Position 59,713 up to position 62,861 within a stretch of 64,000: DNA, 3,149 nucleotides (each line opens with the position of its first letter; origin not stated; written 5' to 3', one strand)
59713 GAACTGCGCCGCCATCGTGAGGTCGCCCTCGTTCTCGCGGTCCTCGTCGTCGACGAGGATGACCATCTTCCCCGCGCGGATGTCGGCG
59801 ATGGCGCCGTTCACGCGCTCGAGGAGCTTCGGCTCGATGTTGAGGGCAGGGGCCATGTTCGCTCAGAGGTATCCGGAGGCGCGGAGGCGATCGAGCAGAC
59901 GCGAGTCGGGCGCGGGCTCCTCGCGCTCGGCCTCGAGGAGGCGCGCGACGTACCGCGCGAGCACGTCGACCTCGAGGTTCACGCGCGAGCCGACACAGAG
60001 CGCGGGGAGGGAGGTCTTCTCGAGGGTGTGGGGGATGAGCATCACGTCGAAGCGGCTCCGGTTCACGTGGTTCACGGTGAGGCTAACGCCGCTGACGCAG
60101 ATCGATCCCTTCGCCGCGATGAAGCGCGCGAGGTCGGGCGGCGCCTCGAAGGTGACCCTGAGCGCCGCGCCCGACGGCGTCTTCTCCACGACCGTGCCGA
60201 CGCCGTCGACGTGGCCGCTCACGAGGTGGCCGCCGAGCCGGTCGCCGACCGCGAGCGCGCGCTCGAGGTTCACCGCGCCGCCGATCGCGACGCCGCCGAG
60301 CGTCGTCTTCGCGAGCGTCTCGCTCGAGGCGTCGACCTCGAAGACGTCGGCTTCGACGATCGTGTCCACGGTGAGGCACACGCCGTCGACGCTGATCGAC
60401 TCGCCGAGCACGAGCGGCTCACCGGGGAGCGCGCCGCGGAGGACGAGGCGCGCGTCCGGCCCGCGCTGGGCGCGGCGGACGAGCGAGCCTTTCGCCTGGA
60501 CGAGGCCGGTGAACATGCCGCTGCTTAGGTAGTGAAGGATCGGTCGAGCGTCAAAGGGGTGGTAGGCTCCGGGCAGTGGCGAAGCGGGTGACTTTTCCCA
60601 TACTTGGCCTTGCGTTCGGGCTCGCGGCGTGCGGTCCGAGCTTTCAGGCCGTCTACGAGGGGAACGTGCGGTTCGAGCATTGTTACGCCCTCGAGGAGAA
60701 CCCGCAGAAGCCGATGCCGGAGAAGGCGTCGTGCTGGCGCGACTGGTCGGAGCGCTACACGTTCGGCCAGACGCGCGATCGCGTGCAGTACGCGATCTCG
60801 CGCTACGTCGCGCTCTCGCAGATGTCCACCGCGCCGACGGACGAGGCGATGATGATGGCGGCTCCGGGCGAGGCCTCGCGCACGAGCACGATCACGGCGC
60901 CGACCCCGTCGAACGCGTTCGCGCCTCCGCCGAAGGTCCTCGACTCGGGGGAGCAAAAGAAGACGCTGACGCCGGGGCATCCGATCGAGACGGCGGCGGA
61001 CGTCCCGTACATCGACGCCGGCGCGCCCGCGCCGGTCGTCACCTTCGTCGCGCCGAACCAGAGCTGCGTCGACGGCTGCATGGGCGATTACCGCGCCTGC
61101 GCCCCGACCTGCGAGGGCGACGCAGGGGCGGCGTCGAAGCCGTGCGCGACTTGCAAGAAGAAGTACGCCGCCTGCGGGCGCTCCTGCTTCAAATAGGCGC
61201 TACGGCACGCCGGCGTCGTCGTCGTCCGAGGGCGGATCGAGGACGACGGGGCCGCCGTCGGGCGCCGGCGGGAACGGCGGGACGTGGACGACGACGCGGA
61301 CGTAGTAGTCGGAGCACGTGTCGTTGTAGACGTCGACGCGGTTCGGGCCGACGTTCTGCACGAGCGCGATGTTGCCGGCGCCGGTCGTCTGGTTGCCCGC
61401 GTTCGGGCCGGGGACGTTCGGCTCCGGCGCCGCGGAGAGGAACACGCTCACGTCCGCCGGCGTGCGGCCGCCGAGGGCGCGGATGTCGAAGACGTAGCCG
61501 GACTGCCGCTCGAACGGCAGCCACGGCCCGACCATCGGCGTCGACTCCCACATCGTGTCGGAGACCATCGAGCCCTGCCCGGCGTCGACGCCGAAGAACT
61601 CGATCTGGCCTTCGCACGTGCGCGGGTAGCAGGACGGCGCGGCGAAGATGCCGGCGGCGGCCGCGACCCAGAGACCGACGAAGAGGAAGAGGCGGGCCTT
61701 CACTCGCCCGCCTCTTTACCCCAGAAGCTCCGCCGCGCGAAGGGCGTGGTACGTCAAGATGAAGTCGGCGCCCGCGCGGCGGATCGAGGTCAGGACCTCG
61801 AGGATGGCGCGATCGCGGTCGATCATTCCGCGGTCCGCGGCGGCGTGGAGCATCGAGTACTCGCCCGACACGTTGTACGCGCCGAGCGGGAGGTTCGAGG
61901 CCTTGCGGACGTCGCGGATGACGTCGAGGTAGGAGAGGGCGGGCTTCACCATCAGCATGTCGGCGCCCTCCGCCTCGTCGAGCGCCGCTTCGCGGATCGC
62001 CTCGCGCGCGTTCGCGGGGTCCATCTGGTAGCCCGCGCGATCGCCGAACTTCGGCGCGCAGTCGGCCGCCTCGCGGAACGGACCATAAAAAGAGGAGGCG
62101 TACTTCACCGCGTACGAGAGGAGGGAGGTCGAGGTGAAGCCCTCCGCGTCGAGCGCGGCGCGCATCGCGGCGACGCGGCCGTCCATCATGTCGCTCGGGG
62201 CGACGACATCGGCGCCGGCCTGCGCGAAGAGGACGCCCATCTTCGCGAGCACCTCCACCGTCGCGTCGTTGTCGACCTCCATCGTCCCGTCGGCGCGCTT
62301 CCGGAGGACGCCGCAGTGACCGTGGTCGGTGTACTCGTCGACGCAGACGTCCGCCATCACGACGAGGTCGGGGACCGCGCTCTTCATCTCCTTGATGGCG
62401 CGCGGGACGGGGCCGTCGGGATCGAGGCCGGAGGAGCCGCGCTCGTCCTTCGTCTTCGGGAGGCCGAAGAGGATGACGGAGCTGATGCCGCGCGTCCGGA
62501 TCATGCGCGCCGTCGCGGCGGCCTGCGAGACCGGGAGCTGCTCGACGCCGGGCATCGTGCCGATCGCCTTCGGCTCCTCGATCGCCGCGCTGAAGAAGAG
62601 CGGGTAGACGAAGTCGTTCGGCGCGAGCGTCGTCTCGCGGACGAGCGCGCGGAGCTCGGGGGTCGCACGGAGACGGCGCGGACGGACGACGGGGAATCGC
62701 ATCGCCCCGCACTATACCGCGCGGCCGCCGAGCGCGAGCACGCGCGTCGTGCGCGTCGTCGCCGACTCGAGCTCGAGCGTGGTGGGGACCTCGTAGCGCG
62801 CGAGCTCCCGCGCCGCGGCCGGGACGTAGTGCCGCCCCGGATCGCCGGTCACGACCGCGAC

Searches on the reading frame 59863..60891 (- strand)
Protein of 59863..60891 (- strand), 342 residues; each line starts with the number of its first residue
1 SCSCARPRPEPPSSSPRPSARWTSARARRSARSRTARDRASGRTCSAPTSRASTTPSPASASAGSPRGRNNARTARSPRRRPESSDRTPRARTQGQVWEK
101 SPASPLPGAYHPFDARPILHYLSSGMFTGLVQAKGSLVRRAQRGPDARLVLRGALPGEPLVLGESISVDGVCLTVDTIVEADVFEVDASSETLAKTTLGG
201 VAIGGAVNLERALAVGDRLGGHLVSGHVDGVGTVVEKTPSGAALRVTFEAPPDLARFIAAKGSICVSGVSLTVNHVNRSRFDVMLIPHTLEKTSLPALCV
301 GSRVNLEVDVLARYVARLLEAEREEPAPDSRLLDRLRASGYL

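Call 48: search_protein_families(library=pfam, proteins=[window:59863-60891:-], max_evalue=0.001)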
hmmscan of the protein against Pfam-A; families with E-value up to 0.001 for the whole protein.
window:59863-60891:- (342 aa): 1 family
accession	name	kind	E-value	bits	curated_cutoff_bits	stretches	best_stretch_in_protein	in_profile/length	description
PF00677.23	Lum_binding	-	2.5e-45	152.8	27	2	225-309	1-86/86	Lumazine binding domain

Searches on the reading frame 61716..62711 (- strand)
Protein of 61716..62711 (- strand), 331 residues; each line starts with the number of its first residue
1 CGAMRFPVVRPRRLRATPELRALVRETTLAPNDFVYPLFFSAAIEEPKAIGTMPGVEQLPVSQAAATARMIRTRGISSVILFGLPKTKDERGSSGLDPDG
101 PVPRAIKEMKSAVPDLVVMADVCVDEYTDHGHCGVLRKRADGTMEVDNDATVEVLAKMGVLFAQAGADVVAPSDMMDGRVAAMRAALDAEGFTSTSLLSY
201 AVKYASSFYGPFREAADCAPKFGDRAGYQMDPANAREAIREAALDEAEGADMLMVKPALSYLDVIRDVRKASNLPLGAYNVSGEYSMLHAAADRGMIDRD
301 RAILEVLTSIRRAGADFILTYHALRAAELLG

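Call 48: search_protein_families(library=pfam, proteins=[window:61716-62711:-], max_evalue=0.001)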
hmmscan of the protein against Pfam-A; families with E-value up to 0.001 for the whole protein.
window:61716-62711:- (331 aa): 1 family
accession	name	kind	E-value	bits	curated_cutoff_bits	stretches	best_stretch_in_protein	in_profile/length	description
PF00490.27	ALAD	-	2.3e-139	464.4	24.6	1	9-328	2-316/317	Delta-aminolevulinic acid dehydratase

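Call 60: find_encoding_contigs(protein=window:61716-62702:-, flank=10000, max_places=1)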
Protein window:61716-62702:- (328 aa): 2 contigs read that carry it; 1 place shown.
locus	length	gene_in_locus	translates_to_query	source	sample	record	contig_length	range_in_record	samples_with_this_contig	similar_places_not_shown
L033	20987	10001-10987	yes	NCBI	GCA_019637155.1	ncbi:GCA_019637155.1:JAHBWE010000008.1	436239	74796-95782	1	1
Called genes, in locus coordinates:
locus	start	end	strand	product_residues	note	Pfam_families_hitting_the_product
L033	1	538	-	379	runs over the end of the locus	PF00072:Response_reg, PF08668:HDOD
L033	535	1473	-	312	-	PF02518:HATPase_c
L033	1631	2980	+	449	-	PF02518:HATPase_c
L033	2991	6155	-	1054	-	PF05157:MshEN (weak), PF13646:HEAT_2 (weak)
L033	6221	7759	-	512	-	PF00590:TP_methylase, PF02602:HEM4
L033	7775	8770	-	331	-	-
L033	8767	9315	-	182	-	-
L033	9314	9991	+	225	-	PF05175:MTS, PF06325:PrmA, PF13649:Methyltransf_25 (weak)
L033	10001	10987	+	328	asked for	PF00490:ALAD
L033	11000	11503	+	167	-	-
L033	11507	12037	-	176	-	-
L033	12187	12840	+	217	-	PF00677:Lum_binding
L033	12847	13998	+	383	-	PF00926:DHBP_synthase, PF00925:GTP_cyclohydro2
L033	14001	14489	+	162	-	PF00885:DMRL_synthase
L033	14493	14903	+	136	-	PF01029:NusB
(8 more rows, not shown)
